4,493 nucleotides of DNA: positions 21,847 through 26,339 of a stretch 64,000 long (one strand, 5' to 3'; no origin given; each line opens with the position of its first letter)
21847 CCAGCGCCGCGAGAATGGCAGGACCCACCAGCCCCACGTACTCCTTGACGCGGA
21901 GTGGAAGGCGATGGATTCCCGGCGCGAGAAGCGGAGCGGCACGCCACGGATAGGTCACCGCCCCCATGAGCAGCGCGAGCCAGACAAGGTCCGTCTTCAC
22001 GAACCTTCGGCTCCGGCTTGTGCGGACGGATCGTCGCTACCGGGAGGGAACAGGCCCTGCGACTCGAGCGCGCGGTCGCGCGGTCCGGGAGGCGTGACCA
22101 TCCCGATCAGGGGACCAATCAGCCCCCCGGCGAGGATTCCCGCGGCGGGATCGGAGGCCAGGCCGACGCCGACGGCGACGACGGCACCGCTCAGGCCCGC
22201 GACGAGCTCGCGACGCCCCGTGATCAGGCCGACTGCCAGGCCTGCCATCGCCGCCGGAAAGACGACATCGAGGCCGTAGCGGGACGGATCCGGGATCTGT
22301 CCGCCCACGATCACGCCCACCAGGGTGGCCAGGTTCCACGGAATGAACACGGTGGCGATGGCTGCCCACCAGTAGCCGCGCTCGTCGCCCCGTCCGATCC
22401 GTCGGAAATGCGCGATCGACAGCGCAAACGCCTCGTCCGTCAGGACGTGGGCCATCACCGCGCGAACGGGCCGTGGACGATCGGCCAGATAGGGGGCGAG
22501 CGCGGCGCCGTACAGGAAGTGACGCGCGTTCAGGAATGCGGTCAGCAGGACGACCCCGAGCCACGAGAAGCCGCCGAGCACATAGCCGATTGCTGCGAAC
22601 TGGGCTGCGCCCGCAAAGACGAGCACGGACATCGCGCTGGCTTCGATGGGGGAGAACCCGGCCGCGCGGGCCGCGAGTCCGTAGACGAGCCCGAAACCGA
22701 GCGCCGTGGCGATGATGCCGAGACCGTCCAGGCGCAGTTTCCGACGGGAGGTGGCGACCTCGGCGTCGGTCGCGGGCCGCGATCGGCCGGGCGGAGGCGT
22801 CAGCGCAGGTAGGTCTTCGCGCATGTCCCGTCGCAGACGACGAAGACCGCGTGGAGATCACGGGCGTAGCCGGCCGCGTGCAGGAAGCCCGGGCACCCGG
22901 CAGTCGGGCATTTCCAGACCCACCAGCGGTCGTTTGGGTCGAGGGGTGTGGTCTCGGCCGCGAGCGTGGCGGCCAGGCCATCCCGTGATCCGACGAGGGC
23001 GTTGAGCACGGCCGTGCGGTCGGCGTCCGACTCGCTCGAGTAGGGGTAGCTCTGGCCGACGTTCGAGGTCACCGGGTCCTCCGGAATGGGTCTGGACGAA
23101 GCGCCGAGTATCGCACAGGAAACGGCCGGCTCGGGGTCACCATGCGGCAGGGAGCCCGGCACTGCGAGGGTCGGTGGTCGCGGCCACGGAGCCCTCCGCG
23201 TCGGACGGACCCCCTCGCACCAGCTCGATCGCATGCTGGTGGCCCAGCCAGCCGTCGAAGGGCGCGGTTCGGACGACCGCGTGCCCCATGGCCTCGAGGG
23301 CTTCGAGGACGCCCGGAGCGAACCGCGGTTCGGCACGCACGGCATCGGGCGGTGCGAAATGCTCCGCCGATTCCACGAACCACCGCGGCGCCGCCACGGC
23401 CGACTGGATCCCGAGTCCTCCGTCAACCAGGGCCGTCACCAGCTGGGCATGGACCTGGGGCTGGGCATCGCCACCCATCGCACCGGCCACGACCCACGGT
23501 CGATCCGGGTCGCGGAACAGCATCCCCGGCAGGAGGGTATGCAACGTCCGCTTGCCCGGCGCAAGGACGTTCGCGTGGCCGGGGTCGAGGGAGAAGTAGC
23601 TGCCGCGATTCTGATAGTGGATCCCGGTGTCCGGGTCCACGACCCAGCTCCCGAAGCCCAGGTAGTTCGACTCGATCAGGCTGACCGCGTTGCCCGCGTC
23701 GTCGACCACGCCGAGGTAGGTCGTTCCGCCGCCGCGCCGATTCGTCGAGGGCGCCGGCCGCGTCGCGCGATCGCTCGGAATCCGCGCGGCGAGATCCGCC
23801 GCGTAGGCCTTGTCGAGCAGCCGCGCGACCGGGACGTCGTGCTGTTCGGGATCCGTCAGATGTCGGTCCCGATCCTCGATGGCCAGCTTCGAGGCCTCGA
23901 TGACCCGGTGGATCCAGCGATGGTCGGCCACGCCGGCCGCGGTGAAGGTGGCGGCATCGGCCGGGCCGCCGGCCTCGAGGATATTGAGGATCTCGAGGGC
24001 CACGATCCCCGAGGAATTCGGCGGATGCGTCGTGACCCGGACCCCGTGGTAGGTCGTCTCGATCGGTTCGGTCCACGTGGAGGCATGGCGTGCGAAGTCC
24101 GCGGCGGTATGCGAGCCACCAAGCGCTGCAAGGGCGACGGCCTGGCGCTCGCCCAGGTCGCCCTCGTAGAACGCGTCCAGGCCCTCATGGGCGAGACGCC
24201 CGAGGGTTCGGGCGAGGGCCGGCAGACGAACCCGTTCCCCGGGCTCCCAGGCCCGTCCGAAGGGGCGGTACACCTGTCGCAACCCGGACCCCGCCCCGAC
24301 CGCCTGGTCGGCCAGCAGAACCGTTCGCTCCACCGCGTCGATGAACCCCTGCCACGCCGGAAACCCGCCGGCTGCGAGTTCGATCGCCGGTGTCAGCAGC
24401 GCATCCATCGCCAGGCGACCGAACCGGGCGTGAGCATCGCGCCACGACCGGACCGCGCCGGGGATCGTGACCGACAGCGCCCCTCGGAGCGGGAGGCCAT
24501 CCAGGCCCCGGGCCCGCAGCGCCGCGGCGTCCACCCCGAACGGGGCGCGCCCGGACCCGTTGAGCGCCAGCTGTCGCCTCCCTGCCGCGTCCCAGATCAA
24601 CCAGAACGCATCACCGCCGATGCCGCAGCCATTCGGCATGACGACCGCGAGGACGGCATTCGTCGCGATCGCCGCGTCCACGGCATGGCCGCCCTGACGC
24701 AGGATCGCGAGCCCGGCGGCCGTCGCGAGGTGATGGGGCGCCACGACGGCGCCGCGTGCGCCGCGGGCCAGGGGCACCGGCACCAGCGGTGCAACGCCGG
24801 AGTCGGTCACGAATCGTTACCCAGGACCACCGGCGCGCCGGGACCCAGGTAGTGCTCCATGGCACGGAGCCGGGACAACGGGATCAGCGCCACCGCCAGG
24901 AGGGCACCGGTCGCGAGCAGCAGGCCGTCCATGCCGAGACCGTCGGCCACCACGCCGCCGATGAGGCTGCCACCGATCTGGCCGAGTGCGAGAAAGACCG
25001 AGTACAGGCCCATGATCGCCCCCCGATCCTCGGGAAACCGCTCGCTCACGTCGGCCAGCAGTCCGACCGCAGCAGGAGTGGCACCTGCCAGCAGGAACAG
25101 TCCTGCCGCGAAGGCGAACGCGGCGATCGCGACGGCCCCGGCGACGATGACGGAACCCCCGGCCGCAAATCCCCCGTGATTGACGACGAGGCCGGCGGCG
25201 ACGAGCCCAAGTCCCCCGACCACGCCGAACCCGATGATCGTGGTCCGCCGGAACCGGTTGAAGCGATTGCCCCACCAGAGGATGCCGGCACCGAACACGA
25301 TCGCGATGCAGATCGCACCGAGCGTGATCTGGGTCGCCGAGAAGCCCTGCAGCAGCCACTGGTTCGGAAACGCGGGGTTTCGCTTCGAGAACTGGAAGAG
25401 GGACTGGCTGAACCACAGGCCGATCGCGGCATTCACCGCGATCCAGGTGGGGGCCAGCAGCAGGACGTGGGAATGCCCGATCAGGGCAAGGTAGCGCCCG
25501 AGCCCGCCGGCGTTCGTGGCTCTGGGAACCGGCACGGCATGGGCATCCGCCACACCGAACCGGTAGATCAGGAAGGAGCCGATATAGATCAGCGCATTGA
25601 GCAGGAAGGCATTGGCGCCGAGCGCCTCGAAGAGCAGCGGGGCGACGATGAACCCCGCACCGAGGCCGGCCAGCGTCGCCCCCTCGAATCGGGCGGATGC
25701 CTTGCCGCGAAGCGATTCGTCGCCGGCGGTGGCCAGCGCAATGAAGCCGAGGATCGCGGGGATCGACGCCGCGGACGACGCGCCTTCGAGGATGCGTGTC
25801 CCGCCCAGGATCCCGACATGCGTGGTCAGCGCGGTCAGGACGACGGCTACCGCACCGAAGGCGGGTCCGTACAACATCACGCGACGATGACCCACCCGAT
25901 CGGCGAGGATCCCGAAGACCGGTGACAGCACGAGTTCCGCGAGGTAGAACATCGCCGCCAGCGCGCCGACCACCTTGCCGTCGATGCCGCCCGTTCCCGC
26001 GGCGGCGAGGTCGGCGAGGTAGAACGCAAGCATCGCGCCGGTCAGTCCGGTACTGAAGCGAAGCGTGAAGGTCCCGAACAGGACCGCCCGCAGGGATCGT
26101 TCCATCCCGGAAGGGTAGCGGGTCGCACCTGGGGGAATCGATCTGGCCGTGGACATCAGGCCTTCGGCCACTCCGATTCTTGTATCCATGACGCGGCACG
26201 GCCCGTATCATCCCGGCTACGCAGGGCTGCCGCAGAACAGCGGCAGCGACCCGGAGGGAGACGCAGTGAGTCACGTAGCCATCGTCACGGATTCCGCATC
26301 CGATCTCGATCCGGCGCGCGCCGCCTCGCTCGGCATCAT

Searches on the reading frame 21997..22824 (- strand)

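Call 82: search_protein_families(library=pfam, proteins=[window:21997-22824:-], max_evalue=1e-8)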
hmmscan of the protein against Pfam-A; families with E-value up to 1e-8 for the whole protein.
window:21997-22824:- (275 aa): 1 family
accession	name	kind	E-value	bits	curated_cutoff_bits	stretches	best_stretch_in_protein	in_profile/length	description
PF03591.19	AzlC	-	6.1e-35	121.1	32.1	1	38-177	3-137/137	AzlC protein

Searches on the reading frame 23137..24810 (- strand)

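Call 82: search_protein_families(library=pfam, proteins=[window:23137-24810:-], max_evalue=1e-8)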
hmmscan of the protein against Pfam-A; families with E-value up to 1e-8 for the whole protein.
window:23137-24810:- (557 aa): 1 family
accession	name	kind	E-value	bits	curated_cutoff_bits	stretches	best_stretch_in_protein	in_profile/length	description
PF01019.26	G_glu_transpept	-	4.7e-137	458.3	27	1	35-552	2-512/512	Gamma-glutamyltranspeptidase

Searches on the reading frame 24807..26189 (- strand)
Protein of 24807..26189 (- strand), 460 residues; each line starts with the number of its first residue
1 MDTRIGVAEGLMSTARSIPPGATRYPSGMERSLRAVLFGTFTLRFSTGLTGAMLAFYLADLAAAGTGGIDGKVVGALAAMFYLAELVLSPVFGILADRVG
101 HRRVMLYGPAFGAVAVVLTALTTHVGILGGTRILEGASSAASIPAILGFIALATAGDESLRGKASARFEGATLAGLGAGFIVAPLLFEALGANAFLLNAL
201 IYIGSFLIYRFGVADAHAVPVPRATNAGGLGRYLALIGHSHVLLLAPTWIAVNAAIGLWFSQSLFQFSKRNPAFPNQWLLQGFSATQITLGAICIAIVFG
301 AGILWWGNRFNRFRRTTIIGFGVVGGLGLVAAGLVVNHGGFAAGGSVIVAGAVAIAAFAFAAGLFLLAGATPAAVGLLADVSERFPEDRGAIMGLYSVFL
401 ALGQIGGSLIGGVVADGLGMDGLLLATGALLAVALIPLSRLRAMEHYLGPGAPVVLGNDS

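Call 82: search_protein_families(library=pfam, proteins=[window:24807-26189:-], max_evalue=1e-8)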
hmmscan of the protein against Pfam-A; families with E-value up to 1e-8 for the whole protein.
window:24807-26189:- (460 aa): 1 family
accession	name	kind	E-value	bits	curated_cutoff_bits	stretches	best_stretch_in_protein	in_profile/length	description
PF07690.21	MFS_1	-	1.6e-24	86.9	33.4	1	37-260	2-217/347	Major Facilitator Superfamily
